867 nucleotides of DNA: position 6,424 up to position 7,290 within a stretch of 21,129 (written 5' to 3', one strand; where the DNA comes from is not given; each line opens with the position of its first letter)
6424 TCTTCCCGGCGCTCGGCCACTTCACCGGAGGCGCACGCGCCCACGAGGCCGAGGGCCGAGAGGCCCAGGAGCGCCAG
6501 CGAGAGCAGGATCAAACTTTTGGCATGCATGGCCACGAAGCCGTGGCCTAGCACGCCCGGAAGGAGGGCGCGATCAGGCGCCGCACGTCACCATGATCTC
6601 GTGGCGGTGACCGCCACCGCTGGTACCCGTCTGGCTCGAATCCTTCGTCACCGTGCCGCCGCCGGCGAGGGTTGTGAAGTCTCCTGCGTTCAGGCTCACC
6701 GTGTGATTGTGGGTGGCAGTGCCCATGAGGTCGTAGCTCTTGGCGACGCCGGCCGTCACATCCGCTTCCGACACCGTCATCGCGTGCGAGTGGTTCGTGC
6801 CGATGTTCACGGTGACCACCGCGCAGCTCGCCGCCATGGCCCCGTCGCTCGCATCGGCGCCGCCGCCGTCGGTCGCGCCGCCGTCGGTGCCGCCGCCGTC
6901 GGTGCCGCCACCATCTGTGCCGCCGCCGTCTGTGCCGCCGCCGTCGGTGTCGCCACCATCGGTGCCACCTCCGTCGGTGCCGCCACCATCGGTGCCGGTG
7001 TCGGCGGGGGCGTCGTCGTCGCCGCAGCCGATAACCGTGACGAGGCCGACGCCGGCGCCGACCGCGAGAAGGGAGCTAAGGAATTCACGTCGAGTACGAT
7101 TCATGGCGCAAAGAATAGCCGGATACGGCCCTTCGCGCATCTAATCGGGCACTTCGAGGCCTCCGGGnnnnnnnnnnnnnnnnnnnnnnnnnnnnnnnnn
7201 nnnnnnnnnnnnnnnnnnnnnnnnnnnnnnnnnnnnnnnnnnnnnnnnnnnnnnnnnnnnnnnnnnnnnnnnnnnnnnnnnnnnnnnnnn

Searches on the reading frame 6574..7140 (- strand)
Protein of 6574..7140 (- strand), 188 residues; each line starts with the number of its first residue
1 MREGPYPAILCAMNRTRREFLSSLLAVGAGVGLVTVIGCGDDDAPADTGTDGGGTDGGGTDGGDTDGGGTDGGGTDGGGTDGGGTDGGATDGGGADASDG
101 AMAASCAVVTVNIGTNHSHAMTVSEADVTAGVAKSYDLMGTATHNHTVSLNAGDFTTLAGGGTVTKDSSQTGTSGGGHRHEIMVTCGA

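Call 3: search_protein_families(library=pfam, proteins=[window:6574-7140:-], max_evalue=0.1)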
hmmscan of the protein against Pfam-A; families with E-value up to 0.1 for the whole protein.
window:6574-7140:- (188 aa): 0 families

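Call 4: search_protein_families(library=ncbifam, proteins=[window:6574-7140:-], max_evalue=0.1)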
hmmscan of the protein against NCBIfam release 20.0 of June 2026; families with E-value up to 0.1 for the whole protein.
window:6574-7140:- (188 aa): 0 families

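Call 53: find_homologous_proteins(query=window:6574-7140:-, max_evalue=0.01)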
Query window:6574-7140:- (188 aa): 19 proteins with E <= 0.01 among 886 candidates.
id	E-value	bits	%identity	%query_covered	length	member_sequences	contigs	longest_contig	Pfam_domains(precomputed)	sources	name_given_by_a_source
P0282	5.3e-97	341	99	94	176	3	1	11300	-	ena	-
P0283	2.3e-32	130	49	93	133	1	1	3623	-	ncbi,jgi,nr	ncbi:MAG: hypothetical protein JRH11_21290 [Deltaproteobacteria bacterium]|nr:hypothetical protein [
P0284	2.6e-19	88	37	93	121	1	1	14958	-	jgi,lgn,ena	-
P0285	9.9e-19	86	38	93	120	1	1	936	-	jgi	jgi:hypothetical protein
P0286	1.3e-18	85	56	47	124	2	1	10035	-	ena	-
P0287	1.2e-16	79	52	44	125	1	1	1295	-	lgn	-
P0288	7.4e-14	70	51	41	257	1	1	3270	-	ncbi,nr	ncbi:MAG TPA: hypothetical protein VHO25_20165 [Polyangiaceae bacterium]|nr:hypothetical protein [Po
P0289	1.7e-13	69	43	41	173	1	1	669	-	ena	-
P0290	6.7e-12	63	42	47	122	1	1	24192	-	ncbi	-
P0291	6.8e-12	63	34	97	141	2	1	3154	-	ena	-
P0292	3.3e-7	48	42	39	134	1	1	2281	-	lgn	-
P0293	1.0e-6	46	40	56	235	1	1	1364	-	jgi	-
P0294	1.4e-6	46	-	-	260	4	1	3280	PF00578.28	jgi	jgi:peroxiredoxin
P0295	2.0e-6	46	73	14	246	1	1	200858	PF00188.33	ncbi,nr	ncbi:MAG: CAP domain-containing protein [Deltaproteobacteria bacterium]|nr:CAP domain-containing pro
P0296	1.2e-5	43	-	-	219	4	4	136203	-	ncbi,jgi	jgi:hypothetical protein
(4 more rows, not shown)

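Call 54: find_encoding_contigs(protein=P0284, flank=5000, max_places=2)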
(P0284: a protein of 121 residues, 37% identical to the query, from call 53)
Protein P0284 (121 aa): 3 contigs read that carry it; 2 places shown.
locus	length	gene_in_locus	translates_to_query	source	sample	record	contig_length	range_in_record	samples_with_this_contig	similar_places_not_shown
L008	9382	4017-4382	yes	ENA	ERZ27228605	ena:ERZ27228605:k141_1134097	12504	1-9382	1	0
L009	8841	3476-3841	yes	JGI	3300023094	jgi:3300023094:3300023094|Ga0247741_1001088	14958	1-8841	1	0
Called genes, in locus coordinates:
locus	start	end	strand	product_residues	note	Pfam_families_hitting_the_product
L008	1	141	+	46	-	?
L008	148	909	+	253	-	-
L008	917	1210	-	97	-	PF02416:TatA_B_E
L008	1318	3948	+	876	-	PF01464:SLT, PF23473:LysM3_LYK4_5 (faint), PF01476:LysM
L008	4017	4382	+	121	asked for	-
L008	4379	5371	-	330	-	-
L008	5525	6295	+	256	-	PF00378:ECH_1, PF16113:ECH_2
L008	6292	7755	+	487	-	-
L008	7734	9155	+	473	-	-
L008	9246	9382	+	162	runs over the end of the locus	-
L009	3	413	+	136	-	?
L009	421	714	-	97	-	PF02416:TatA_B_E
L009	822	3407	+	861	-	PF01464:SLT, PF23473:LysM3_LYK4_5 (faint), PF01476:LysM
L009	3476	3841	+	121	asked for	-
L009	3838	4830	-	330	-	-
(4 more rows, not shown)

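Call 55: find_encoding_contigs(protein=P0290, flank=5000, max_places=2)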
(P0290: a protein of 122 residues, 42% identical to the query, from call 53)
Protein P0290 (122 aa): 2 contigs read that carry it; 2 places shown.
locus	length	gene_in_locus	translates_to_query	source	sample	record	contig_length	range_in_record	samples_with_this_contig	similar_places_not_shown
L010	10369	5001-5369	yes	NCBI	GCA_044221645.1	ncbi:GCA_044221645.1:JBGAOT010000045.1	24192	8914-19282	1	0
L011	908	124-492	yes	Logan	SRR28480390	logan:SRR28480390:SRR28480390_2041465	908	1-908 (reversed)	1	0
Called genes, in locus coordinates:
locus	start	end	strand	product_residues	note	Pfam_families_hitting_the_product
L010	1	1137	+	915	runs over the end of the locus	-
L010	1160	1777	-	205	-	PF07879:PHB_acc_N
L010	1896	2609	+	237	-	-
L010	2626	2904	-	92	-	PF02416:TatA_B_E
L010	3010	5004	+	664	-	PF01464:SLT, PF23446:LysM1_NFP_LYK (faint), PF23473:LysM3_LYK4_5 (faint), PF01476:LysM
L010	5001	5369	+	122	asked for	-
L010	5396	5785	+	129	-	PF13473:Cupredoxin_1 (weak), PF00127:Copper-bind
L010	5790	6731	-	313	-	-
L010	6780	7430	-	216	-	-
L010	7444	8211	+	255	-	PF00378:ECH_1, PF16113:ECH_2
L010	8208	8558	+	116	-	PF00903:Glyoxalase (weak), PF18029:Glyoxalase_6 (weak)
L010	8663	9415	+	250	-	PF06904:Extensin-like_C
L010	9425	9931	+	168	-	PF00160:Pro_isomerase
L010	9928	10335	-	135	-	-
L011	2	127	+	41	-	?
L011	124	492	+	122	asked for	-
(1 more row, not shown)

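Call 56: find_encoding_contigs(protein=P0286, flank=5000, max_places=2)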
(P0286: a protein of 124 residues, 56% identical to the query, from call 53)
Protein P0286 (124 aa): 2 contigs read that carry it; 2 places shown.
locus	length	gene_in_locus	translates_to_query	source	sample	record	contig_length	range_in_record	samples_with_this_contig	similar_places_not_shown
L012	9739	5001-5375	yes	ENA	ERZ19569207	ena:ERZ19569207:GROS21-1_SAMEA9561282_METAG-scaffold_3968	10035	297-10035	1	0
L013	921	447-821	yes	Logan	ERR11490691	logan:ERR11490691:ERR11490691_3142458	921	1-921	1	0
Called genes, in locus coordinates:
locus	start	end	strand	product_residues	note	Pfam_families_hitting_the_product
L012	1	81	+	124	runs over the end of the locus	?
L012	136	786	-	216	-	PF07879:PHB_acc_N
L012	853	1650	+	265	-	-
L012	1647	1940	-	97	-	-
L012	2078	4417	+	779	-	PF01464:SLT, PF01476:LysM (weak)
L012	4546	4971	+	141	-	-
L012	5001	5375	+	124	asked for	-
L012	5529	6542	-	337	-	-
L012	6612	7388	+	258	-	PF00378:ECH_1, PF16113:ECH_2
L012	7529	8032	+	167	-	-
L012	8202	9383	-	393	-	PF00108:Thiolase_N, PF02803:Thiolase_C, PF22691:Thiolase_C_1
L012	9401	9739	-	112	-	?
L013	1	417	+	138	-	?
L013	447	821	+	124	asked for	-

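Call 70: search_solved_structures(query=A6, max_evalue=5, show_alignments=1)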
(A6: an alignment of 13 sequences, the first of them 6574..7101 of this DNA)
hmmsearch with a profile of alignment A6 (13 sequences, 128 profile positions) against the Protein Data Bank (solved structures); distinct sequences matched with E-value up to 5: 0.
